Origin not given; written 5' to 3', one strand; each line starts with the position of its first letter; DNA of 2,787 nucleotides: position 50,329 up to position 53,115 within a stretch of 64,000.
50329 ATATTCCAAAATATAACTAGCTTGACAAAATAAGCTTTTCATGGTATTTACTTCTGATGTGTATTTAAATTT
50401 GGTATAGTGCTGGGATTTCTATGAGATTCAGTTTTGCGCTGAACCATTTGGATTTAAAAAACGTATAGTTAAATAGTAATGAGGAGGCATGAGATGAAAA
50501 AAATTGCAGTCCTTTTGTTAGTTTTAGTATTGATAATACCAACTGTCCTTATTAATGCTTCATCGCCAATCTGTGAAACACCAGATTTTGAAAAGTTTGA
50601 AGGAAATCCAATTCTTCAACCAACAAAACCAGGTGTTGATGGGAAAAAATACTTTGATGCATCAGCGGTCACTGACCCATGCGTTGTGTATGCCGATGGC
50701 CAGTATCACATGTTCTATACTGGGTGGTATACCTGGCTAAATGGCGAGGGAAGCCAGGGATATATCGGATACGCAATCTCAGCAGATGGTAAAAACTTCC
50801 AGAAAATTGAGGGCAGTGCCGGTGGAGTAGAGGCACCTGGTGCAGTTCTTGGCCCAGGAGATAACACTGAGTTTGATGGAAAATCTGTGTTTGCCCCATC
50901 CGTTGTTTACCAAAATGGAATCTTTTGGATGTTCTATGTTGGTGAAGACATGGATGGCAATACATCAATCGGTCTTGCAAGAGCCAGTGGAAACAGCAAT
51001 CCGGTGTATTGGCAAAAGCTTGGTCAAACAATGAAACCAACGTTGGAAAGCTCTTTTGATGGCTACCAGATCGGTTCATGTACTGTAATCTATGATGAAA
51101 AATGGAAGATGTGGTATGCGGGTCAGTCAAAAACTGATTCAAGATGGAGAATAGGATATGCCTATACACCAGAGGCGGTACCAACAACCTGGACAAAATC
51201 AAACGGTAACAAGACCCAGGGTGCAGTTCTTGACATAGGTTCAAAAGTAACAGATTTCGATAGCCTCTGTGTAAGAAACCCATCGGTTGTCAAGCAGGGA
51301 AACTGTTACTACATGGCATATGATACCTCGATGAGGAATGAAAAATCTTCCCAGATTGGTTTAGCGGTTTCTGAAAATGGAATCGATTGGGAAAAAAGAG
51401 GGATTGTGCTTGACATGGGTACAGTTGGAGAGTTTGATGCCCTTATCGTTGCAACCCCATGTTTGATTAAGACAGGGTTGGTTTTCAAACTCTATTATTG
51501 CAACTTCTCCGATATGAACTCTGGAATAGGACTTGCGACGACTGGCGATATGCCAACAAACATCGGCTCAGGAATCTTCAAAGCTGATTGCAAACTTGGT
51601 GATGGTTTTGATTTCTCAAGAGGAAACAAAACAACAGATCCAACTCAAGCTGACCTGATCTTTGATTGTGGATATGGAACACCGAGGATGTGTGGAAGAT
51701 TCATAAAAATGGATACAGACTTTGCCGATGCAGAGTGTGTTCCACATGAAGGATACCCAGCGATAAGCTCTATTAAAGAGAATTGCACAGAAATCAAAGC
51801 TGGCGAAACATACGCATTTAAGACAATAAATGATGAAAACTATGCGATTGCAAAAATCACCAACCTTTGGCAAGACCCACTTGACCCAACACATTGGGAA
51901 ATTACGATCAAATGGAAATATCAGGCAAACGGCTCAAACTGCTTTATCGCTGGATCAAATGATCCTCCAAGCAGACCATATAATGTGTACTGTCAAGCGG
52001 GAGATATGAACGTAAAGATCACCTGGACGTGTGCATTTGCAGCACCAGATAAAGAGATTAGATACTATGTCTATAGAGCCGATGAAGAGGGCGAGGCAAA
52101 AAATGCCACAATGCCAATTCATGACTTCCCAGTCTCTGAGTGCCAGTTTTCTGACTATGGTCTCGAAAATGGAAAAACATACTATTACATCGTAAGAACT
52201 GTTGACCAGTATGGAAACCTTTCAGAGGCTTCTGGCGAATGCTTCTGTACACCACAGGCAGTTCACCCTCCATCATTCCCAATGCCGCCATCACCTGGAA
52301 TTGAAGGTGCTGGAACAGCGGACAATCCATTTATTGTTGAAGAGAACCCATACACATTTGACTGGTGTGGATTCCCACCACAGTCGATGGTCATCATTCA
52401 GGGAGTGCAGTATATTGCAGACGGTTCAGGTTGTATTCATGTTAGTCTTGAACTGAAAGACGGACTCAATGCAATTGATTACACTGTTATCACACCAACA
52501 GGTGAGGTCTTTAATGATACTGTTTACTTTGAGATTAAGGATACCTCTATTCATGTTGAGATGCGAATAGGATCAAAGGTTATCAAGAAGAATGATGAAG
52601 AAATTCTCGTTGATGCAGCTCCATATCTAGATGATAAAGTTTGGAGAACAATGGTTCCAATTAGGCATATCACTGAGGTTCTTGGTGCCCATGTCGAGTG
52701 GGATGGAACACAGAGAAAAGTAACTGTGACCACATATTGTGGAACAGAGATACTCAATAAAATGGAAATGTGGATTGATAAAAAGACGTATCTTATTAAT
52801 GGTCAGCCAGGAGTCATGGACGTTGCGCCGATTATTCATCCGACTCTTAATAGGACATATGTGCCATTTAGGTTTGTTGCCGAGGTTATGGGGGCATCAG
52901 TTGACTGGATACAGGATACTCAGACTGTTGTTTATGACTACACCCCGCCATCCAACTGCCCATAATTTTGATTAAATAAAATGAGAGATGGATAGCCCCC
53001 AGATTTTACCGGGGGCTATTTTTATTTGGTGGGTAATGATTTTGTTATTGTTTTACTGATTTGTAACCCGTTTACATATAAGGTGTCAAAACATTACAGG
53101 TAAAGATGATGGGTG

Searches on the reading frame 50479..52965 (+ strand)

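Call 58: search_protein_families(library=pfam, proteins=[window:50479-52965:+], max_evalue=0.00001)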
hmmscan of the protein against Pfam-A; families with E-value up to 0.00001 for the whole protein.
window:50479-52965:+ (828 aa): 1 family
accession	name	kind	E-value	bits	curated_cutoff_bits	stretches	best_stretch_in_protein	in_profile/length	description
PF07833.16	Cu_amine_oxidN1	-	3.6e-36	123.8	24.2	2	723-818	19-107/108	Copper amine oxidase N-terminal domain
